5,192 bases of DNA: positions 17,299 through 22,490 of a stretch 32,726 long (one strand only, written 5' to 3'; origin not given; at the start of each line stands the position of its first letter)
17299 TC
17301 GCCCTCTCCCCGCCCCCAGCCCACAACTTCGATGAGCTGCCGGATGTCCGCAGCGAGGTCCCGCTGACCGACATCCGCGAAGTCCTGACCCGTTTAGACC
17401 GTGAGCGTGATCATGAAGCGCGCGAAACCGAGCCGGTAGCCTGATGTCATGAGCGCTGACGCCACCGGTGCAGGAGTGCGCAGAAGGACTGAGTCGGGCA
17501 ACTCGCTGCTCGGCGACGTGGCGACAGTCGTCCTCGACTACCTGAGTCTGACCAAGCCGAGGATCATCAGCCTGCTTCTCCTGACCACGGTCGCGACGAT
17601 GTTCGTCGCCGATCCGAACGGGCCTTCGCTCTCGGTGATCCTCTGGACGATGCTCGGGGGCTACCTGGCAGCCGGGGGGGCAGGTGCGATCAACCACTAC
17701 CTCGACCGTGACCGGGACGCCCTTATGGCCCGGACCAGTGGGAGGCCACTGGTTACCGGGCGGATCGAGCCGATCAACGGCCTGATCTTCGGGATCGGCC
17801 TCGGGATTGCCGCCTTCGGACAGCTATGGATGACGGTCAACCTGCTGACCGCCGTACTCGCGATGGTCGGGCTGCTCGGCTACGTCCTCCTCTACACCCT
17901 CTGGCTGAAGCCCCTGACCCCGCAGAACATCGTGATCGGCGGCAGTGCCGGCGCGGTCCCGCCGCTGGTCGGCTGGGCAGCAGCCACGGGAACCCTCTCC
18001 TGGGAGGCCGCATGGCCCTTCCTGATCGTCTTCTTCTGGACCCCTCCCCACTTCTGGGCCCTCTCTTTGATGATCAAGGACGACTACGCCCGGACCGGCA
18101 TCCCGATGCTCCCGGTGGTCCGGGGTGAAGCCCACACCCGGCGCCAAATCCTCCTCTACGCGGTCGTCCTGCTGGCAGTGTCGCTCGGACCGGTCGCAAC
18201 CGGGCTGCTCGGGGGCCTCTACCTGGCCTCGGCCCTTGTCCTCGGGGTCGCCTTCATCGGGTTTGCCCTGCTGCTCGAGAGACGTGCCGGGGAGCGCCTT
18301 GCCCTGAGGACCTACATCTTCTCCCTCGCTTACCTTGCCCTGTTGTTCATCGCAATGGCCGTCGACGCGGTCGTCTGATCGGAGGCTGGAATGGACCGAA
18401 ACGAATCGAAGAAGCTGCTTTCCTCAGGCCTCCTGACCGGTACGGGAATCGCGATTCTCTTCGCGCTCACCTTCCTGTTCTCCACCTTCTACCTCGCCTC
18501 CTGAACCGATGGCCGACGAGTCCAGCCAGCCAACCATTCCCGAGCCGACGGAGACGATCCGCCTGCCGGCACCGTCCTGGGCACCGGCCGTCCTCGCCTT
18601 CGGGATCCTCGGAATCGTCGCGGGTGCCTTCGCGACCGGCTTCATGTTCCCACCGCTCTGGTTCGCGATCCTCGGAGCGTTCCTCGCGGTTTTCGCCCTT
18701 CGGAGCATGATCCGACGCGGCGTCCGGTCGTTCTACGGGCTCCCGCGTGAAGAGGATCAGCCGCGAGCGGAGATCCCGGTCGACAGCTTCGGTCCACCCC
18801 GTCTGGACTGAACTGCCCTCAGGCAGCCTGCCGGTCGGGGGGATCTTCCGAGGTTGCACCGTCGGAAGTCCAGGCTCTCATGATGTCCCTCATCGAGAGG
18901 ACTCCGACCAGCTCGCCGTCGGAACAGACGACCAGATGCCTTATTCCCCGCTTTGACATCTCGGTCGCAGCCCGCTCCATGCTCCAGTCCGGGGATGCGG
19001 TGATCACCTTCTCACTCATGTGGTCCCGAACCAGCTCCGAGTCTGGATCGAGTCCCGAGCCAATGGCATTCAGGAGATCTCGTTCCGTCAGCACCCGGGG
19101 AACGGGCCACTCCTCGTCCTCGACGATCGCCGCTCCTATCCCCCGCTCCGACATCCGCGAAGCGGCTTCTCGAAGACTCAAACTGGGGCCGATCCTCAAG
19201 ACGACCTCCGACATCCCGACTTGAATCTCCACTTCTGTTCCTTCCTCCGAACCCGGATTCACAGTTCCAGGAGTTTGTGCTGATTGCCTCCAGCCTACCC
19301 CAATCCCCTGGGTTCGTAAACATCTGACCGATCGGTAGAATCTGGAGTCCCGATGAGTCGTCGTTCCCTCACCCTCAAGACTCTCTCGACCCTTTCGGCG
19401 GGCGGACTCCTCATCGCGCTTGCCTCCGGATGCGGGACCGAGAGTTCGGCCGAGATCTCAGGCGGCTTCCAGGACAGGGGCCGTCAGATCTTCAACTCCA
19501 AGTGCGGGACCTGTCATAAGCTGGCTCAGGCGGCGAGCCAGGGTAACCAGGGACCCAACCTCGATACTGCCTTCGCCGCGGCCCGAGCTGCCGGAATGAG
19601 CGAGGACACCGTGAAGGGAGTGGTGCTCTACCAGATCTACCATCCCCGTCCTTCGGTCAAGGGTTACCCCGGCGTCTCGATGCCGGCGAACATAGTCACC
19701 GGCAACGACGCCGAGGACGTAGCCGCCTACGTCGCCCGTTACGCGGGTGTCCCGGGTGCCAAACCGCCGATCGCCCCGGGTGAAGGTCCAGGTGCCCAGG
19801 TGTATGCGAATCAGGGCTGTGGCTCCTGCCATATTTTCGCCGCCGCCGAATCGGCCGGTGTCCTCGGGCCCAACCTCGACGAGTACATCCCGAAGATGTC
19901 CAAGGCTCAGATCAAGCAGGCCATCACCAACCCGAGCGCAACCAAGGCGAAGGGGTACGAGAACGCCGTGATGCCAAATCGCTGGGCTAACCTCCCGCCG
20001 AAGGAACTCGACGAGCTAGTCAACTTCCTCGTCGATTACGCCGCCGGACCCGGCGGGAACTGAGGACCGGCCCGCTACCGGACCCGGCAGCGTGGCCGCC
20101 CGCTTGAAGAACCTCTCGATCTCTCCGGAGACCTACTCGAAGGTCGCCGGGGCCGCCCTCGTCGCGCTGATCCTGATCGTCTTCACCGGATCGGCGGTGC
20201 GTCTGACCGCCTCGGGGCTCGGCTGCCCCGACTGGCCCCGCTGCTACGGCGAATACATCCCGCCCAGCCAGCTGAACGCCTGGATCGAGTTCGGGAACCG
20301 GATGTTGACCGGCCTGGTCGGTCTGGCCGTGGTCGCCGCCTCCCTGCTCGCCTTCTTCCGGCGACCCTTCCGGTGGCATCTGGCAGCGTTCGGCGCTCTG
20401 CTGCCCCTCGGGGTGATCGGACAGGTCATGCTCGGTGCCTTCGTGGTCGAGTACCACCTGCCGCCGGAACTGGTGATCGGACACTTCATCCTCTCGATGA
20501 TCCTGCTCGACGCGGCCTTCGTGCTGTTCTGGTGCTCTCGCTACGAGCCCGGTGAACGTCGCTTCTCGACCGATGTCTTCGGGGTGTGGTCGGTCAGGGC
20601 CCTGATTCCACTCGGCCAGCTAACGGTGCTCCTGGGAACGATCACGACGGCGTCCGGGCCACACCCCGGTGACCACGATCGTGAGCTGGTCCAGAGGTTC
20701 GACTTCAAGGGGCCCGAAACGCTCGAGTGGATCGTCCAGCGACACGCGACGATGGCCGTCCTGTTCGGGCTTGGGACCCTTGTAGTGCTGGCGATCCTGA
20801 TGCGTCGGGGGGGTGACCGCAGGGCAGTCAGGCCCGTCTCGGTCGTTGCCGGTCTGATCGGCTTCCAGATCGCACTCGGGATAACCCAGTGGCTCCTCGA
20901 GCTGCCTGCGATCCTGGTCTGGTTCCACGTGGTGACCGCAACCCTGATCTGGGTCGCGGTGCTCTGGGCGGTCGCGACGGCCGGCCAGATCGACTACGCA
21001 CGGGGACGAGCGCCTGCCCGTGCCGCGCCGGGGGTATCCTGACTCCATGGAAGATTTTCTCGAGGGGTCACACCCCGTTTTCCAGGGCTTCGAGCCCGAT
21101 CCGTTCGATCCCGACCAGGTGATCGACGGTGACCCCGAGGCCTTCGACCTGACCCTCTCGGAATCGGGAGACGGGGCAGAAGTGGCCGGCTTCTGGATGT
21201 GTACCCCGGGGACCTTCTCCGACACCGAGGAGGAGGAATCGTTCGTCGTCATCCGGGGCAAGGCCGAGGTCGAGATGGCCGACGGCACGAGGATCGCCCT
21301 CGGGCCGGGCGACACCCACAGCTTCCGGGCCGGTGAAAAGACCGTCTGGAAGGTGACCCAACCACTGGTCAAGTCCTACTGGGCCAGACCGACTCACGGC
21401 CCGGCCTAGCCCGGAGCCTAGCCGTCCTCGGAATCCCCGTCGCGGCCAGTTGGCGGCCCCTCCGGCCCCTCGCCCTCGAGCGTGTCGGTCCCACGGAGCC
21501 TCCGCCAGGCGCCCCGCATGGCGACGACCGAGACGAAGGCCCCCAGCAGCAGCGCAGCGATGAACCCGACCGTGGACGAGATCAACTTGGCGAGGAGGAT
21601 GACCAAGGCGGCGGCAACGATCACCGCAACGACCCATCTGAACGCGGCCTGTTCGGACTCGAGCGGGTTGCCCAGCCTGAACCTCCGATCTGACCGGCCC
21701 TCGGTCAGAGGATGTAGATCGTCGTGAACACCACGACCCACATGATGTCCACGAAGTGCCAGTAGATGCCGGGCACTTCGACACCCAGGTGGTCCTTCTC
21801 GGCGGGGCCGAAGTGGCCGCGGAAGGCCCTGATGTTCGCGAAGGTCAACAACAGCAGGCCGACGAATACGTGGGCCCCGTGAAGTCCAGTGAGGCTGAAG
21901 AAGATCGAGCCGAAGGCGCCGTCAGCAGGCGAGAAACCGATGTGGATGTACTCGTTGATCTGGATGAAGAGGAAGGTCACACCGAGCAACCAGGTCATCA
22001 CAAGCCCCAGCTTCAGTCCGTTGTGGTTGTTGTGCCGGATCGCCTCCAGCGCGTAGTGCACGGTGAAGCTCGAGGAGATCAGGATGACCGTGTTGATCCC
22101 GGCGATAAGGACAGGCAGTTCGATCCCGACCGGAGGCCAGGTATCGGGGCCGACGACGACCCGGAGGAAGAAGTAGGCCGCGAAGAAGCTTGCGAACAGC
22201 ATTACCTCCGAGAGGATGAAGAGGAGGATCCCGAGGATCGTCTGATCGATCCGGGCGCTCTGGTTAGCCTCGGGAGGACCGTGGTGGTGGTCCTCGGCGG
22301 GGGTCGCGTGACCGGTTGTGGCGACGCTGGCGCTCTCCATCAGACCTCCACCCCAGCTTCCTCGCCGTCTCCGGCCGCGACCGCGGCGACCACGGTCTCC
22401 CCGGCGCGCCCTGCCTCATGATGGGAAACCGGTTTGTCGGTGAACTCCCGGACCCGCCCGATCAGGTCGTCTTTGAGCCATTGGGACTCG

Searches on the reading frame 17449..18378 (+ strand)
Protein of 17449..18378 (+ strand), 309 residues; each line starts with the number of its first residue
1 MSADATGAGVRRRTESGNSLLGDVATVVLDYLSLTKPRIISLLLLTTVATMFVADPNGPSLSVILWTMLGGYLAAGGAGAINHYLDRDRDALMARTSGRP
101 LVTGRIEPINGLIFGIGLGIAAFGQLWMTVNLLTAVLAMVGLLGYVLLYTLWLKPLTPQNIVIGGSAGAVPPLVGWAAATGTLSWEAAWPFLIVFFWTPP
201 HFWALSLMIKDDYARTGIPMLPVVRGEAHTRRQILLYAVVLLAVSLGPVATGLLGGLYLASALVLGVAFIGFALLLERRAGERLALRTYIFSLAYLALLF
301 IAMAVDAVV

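Call 8: search_protein_families(library=pfam, proteins=[window:17449-18378:+], max_evalue=0.01)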
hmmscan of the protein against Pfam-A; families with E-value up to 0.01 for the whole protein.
window:17449-18378:+ (309 aa): 1 family
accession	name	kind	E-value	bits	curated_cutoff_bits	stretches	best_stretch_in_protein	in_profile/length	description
PF01040.23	UbiA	-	1.2e-63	215.2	34.2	1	43-289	1-244/250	UbiA prenyltransferase family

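Call 62: search_protein_families(library=ncbifam, proteins=[window:17449-18378:+], max_evalue=0.001)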
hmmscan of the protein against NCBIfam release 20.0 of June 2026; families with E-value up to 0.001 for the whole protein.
window:17449-18378:+ (309 aa): 16 families
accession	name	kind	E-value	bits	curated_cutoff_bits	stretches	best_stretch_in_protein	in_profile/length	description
NF003349.0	PRK04375.1-2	equivalog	6e-107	357.5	246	1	22-308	19-311/318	heme o synthase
TIGR01473.1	cyoE_ctaB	equivalog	1.5e-96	323.5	210.3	1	30-306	2-280/281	heme o synthase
NF003348.0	PRK04375.1-1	equivalog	6.2e-61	206.4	285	1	29-308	4-284/292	heme o synthase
TIGR01474.1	ubiA_proteo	equivalog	7.7e-15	55.1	275.45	1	34-306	10-280/282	4-hydroxybenzoate octaprenyltransferase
NF009523.0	PRK12884.1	equivalog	2.3e-11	43.4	269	1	33-307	9-277/279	prenyltransferase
NF009524.0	PRK12886.1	equivalog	2.3e-10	40.3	387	1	57-307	37-284/291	prenyltransferase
NF041585.1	MqnP_Cj_Hp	exception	1.3e-08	34.7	375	1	57-254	35-229/281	menaquinone biosynthesis prenyltransferase MqnP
TIGR01475.1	ubiA_other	subfamily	1.7e-08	34.3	180.8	1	43-205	17-172/282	UbiA-like polyprenyltransferase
NF009526.0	PRK12888.1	equivalog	3e-08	33.5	364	1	49-270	40-257/301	4-hydroxybenzoate octaprenyltransferase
NF009521.0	PRK12882.1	equivalog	9.7e-08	31.6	296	1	31-270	8-243/280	geranylgeranylglycerol-phosphate geranylgeranyltransferase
NF009515.0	PRK12874.1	equivalog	5e-07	29.4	392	1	59-301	44-281/291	4-hydroxybenzoate polyprenyltransferase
NF041586.1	MqnP_DT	exception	6e-07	29.4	430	1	43-279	15-243/277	menaquinone biosynthesis prenyltransferase MqnP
NF009514.0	PRK12873.1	equivalog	7.8e-07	28.7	246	1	29-200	14-188/297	4-hydroxybenzoate polyprenyltransferase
NF041584.1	MqnP_SCO4491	exception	1.5e-06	28.1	420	1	78-227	56-202/285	menaquinone biosynthesis prenyltransferase MqnP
NF045897.1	SCO3242_trans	equivalog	0.00037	20.2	260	1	80-155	49-121/287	SCO3242 family prenyltransferase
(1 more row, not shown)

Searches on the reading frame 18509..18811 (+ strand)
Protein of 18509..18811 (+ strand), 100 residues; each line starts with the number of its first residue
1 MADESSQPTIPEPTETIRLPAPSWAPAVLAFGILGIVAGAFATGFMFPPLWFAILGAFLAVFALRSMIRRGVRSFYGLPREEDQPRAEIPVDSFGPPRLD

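Call 67: search_protein_families(library=pfam, proteins=[window:18509-18811:+], max_evalue=10)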
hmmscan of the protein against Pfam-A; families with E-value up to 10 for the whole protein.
window:18509-18811:+ (100 aa): 6 families
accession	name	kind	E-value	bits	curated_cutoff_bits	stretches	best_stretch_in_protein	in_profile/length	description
PF23933.1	DUF7269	-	0.0048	17.4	29.1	1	27-94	4-72/162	Family of unknown function (DUF7269)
PF19764.4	DUF6251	-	0.072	13.3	26.5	1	28-67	54-92/126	Family of unknown function (DUF6251)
PF14362.11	DUF4407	-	0.34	10.6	31.3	1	27-63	20-57/297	Domain of unknown function (DUF4407)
PF09534.15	Trp_oprn_chp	-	0.98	9.7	29.6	0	48-72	46-70/180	Tryptophan-associated transmembrane protein (Trp_oprn_chp)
PF20990.2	DUF2207_C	-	2.4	8.2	33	1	26-69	143-188/247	Predicted membrane protein (DUF2207) C-terminal domain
PF10003.15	DUF2244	-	3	8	27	1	23-73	8-58/138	Integral membrane protein (DUF2244)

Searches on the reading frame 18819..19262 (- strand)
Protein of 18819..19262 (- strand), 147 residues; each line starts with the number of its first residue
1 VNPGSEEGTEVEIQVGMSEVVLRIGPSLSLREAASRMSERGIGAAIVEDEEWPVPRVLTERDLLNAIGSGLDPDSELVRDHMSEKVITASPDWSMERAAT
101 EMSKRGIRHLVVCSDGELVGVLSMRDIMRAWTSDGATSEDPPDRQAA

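Call 9: search_protein_families(library=pfam, proteins=[window:18819-19262:-], max_evalue=0.01)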
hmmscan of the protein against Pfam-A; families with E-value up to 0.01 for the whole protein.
window:18819-19262:- (147 aa): 1 family
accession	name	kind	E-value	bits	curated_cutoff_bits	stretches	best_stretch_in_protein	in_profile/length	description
PF00571.33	CBS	-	1.8e-24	86.2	24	2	78-130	1-54/57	CBS domain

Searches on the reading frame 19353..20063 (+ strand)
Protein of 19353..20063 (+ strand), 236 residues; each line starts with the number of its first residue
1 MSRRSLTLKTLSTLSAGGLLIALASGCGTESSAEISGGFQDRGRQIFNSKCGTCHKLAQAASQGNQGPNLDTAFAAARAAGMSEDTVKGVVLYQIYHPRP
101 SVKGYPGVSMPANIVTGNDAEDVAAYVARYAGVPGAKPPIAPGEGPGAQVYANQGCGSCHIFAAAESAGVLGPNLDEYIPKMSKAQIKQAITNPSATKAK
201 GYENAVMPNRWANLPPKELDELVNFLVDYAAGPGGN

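Call 8: search_protein_families(library=pfam, proteins=[window:19353-20063:+], max_evalue=0.01)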
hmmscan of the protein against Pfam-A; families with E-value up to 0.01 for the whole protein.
window:19353-20063:+ (236 aa): 5 families
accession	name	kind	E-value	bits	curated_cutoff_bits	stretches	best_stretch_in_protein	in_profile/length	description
PF00034.26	Cytochrom_C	-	8.7e-17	62.7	21.3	2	41-128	2-87/90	Cytochrome c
PF13442.11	Cytochrome_CBB3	-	3.5e-13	50.1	27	2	147-226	6-68/68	Cytochrome C oxidase, cbb3-type, subunit III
PF14495.11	Cytochrom_C550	-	0.00028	21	27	1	41-94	27-76/136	Cytochrome c-550 domain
PF09699.15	Paired_CXXCH_1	-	0.0054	16.8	20.6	0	152-171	5-24/41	Doubled CXXCH motif (Paired_CXXCH_1)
PF14522.11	Cytochrome_C7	-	0.0079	16.4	24.8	0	49-63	42-56/67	Cytochrome c7 and related cytochrome c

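Call 62: search_protein_families(library=ncbifam, proteins=[window:19353-20063:+], max_evalue=0.001)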
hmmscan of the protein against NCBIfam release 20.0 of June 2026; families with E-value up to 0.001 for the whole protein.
window:19353-20063:+ (236 aa): 10 families
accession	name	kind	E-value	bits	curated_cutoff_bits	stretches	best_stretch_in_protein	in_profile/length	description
TIGR04485.1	thiosulf_SoxX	equivalog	2.2e-15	57.1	61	2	156-228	5-77/78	sulfur oxidation c-type cytochrome SoxX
NF052248.1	SorU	equivalog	5.9e-15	55.3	100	2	152-193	9-48/72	SorU family sulfite dehydrogenase c-type cytochrome subunit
TIGR02603.1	CxxCH_TIGR02603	domain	5.3e-11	42.6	68.15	2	147-207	6-63/134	putative heme-binding domain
NF045774.1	cytochro_C551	exception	1.2e-10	41.3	118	1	19-129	12-108/110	cytochrome c551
NF045773.1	cytochro_C550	exception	7.8e-08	32.3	125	0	151-197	55-98/118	cytochrome c550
TIGR00782.1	ccoP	equivalog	4.2e-07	29.6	179.95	1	40-192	107-248/285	cytochrome-c oxidase, cbb3-type subunit III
NF040971.1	cytc_ExtS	equivalog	2.6e-05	23.6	100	0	43-72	175-208/262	selenite/tellurite reduction operon c-type cytochrome lipoprotein ExtS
NF050122.1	bc1_QcrC_actin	exception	0.0001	21.7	200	1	11-179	12-173/253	cytochrome bc1 complex diheme cytochrome c subunit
TIGR03045.1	PS_II_C550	equivalog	0.00021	21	177.75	0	41-93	52-100/159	photosystem II cytochrome c-550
NF041895.1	choice_anch_V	domain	0.00064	19.8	42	0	151-206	22-75/150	choice-of-anchor V domain-containing protein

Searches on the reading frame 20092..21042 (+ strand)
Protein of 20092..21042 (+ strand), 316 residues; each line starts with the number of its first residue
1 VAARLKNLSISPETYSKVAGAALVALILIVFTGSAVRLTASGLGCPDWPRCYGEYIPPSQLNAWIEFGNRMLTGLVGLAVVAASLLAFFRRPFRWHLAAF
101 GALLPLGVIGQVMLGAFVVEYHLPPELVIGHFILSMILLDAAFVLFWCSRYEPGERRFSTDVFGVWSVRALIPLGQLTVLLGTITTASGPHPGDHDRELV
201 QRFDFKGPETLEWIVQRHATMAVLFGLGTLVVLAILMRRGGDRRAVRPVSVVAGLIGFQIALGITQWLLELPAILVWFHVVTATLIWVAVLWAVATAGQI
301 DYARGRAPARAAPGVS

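Call 8: search_protein_families(library=pfam, proteins=[window:20092-21042:+], max_evalue=0.01)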
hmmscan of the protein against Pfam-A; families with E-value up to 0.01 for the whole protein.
window:20092-21042:+ (316 aa): 1 family
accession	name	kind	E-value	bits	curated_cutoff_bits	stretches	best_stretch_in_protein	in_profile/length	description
PF02628.20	COX15-CtaA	-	1.1e-26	94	29.9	1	22-290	7-321/322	Cytochrome oxidase assembly protein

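Call 62: search_protein_families(library=ncbifam, proteins=[window:20092-21042:+], max_evalue=0.001)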
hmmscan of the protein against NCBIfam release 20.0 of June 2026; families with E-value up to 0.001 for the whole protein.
window:20092-21042:+ (316 aa): 1 family
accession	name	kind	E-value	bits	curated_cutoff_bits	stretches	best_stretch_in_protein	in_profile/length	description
NF045570.1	HemSynCtaAAlphapr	equivalog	5.9e-06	25.5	550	0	225-294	301-368/380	heme A synthase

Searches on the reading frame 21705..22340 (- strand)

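Call 9: search_protein_families(library=pfam, proteins=[window:21705-22340:-], max_evalue=0.01)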
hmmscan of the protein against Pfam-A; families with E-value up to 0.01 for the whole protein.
window:21705-22340:- (211 aa): 1 family
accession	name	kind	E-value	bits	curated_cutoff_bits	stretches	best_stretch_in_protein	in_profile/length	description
PF00510.24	COX3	-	5.3e-43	148.2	23.8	1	36-210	78-255/258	Cytochrome c oxidase subunit III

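Call 67: search_protein_families(library=pfam, proteins=[window:21705-22340:-], max_evalue=10)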
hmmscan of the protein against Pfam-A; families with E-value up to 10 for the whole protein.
window:21705-22340:- (211 aa): 1 family
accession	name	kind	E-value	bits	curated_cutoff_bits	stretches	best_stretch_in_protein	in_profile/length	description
PF00510.24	COX3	-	5.3e-43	148.2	23.8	1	36-210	78-255/258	Cytochrome c oxidase subunit III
